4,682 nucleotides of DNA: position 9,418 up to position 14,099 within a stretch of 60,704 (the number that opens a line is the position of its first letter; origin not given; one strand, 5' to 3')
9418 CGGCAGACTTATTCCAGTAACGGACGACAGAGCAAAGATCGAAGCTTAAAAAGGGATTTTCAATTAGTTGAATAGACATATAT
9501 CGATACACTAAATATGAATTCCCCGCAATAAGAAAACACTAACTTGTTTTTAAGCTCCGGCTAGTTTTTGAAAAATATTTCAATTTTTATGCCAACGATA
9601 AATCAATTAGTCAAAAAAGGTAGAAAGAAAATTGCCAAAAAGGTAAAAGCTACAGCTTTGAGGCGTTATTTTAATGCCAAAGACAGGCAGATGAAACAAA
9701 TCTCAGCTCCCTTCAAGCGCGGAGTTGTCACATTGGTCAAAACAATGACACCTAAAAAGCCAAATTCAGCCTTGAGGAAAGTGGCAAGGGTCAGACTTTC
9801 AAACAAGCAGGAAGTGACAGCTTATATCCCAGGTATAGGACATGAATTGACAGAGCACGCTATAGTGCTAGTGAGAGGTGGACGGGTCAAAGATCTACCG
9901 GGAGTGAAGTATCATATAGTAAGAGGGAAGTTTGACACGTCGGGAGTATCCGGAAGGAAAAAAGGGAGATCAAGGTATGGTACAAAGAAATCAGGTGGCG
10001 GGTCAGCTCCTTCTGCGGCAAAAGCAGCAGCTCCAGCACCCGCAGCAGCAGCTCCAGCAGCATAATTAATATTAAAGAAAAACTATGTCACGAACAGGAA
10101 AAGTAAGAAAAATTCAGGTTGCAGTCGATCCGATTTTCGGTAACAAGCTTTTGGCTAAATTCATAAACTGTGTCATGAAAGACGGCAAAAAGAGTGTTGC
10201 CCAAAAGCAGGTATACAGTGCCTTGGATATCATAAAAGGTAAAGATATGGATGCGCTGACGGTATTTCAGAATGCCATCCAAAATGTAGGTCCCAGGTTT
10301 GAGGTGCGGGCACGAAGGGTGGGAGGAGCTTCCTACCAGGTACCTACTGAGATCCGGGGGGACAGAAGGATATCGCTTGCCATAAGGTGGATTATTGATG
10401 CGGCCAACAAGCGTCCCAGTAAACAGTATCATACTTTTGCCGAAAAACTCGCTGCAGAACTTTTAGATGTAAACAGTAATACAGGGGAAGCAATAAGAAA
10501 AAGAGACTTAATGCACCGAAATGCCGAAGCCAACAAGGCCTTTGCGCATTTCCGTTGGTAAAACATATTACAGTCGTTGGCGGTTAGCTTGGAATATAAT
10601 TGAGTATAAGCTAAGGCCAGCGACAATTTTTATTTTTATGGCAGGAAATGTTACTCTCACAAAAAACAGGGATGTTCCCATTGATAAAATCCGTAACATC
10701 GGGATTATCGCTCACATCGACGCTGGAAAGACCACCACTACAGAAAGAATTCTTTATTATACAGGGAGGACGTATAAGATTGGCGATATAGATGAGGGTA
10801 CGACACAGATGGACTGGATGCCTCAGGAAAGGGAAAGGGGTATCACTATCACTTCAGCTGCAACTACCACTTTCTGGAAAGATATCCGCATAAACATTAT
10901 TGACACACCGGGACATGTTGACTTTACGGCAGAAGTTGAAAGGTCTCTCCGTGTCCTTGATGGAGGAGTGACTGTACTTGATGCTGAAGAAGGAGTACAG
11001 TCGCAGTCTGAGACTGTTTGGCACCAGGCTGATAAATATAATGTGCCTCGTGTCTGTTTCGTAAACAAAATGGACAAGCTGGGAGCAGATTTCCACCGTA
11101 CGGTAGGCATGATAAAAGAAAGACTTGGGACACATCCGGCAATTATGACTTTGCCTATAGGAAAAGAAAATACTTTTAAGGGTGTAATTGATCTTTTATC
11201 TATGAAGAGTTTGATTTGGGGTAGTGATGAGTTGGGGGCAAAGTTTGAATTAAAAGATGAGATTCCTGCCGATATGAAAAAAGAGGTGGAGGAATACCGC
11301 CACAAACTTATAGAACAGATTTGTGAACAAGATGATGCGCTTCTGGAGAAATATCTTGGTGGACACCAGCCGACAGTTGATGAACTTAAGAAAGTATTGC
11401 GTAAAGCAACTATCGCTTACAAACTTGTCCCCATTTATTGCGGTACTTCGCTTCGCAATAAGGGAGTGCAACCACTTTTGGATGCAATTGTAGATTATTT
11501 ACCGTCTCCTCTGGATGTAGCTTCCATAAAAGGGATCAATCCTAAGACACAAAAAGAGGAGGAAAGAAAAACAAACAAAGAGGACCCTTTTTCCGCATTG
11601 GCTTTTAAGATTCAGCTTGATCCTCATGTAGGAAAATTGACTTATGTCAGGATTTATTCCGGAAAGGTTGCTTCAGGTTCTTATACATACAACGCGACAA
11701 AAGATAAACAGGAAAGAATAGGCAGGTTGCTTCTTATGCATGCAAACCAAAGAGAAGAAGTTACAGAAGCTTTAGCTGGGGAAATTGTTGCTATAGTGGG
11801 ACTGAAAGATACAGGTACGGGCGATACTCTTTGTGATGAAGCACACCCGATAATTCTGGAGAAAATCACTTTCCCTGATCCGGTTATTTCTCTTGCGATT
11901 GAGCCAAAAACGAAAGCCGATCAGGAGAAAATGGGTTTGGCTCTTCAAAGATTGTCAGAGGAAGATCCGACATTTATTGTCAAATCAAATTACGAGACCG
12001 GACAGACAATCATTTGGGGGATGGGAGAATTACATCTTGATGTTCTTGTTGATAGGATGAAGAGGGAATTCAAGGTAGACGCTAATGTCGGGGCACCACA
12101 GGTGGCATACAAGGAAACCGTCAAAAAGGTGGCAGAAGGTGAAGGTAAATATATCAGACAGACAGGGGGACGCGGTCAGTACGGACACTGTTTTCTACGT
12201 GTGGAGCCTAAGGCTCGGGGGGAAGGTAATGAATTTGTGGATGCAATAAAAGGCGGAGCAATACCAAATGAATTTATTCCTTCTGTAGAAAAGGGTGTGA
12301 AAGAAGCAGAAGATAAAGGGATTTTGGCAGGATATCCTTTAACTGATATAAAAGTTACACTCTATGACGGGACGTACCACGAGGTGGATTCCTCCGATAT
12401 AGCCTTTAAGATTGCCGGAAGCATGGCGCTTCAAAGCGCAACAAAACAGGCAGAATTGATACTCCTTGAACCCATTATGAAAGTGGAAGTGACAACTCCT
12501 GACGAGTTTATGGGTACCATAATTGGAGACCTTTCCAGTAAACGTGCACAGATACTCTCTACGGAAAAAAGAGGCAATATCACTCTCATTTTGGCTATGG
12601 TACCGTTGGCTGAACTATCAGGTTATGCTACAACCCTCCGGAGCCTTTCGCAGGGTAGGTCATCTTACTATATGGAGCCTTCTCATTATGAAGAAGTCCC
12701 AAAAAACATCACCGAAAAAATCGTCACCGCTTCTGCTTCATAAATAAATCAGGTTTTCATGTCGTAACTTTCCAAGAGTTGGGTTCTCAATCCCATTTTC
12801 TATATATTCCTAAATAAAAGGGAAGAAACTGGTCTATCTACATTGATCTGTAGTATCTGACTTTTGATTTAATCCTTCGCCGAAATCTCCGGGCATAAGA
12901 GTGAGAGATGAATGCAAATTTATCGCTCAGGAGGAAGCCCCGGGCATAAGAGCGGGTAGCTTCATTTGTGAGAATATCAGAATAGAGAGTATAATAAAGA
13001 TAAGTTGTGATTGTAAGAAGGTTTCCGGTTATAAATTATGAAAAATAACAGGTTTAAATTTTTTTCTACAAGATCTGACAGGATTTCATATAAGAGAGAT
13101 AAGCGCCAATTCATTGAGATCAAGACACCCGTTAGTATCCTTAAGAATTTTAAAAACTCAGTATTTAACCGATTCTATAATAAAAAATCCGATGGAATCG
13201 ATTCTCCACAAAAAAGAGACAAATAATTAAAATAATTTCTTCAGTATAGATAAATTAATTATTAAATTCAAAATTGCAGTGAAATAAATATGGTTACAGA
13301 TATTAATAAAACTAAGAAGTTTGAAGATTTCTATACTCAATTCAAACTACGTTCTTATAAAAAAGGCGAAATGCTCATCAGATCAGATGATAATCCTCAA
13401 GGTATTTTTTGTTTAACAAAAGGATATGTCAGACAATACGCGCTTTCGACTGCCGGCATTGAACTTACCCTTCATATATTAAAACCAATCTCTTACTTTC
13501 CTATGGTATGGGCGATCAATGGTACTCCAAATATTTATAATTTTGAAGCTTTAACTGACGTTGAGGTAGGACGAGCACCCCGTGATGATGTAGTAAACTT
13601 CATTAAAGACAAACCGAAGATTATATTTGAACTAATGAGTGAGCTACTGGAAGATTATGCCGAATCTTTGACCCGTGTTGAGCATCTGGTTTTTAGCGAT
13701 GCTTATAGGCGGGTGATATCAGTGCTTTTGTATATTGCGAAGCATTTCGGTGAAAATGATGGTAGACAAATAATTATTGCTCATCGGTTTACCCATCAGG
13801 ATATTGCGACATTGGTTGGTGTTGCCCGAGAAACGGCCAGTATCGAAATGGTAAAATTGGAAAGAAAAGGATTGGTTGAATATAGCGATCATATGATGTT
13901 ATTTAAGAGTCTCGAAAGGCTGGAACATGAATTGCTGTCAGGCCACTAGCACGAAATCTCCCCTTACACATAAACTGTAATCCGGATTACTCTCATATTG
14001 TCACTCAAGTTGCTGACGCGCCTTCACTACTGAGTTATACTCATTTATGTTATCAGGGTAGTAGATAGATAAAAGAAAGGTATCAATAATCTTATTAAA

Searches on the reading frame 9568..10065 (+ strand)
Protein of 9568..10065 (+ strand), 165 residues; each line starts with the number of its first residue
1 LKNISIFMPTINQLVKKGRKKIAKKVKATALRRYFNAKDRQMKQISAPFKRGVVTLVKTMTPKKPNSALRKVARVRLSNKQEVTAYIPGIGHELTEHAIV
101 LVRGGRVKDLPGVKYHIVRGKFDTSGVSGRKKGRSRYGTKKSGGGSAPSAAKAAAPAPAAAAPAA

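Call 54: search_protein_families(library=pfam, proteins=[window:9568-10065:+], max_evalue=0.001)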
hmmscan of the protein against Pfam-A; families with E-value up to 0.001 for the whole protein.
window:9568-10065:+ (165 aa): 1 family
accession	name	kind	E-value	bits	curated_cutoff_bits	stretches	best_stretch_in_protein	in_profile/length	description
PF00164.32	Ribosom_S12_S23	-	9.1e-35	119.1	22.3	1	46-140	10-106/110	Ribosomal protein S12/S23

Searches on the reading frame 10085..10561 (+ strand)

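Call 54: search_protein_families(library=pfam, proteins=[window:10085-10561:+], max_evalue=0.001)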
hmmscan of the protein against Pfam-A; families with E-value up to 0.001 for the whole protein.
window:10085-10561:+ (158 aa): 1 family
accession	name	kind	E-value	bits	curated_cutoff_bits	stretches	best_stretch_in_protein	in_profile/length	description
PF00177.27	Ribosomal_S7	-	3.1e-53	179.8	24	1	3-151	2-148/148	Ribosomal protein S7p/S5e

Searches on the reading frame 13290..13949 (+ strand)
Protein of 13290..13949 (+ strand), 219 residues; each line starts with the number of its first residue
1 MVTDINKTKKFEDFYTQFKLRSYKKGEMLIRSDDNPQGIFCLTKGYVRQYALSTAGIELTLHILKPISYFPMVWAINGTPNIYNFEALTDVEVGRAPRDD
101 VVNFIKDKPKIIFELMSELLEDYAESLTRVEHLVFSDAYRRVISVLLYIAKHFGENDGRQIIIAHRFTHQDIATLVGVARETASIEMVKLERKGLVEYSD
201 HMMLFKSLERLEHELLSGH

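Call 52: search_protein_families(library=pfam, proteins=[window:13290-13949:+], max_evalue=0.001)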
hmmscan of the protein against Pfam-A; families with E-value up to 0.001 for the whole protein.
window:13290-13949:+ (219 aa): 3 families
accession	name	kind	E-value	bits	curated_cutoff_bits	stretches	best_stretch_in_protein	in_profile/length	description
PF00027.35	cNMP_binding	-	2.9e-14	53.3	27.5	1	21-106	2-87/89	Cyclic nucleotide-binding domain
PF13545.12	HTH_Crp_2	-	3.3e-11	43.4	27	1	141-213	2-69/70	Crp-like helix-turn-helix domain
PF00325.26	Crp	-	2.5e-05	24.4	21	1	167-195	3-31/32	Bacterial regulatory proteins, crp family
